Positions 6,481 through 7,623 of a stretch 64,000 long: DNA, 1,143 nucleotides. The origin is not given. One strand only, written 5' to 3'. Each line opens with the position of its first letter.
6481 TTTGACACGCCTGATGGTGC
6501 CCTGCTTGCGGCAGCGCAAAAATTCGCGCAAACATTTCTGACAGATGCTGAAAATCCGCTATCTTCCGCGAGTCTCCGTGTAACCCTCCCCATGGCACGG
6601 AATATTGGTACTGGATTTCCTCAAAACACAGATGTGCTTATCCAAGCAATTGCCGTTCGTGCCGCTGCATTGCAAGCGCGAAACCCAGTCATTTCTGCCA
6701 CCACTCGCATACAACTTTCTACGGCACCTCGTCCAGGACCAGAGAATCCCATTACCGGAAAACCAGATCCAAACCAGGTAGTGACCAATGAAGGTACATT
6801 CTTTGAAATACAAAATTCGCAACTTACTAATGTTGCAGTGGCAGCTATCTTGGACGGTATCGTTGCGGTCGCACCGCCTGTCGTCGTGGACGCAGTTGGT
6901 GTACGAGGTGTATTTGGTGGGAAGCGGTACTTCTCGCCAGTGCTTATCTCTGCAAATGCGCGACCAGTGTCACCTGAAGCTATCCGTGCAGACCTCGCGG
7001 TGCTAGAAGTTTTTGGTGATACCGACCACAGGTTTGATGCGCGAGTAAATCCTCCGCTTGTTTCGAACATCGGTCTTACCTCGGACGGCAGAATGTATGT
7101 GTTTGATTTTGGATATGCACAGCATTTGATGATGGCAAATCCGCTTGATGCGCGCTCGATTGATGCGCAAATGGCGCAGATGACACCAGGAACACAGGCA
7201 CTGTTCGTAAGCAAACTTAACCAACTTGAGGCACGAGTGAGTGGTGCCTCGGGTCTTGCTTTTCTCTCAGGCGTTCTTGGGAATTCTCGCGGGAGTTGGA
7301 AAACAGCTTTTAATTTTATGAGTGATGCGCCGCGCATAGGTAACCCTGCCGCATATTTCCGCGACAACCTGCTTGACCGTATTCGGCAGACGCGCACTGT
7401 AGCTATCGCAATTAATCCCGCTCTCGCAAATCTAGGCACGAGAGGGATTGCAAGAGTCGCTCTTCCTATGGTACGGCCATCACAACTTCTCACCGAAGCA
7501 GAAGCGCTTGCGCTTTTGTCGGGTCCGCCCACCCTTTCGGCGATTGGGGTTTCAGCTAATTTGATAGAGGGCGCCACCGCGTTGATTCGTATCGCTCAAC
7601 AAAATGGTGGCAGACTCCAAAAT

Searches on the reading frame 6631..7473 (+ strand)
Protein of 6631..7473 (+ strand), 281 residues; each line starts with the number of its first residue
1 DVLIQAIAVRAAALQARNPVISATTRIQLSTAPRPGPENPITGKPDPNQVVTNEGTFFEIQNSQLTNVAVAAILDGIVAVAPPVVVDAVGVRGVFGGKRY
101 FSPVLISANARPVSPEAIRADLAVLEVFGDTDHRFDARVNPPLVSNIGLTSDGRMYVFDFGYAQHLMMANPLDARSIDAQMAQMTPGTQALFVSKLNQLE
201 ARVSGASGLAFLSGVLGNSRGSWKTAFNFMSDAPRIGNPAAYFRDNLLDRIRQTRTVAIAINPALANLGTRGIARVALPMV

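Call 11: search_protein_families(library=pfam, proteins=[window:6631-7473:+], max_evalue=10)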
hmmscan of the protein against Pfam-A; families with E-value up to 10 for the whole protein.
window:6631-7473:+ (281 aa): 0 families

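Call 52: search_protein_families(library=ncbifam, proteins=[window:6631-7473:+], max_evalue=10)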
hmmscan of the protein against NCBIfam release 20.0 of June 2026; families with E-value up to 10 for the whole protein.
window:6631-7473:+ (281 aa): 0 families

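Call 87: search_protein_families(library=padloc, proteins=[window:6631-7473:+], max_evalue=1)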
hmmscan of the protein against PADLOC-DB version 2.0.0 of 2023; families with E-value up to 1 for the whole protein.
window:6631-7473:+ (281 aa): 0 families

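Call 88: search_protein_families(library=phrogs, proteins=[window:6631-7473:+], max_evalue=1)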
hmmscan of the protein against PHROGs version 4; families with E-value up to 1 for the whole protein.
window:6631-7473:+ (281 aa): 0 families
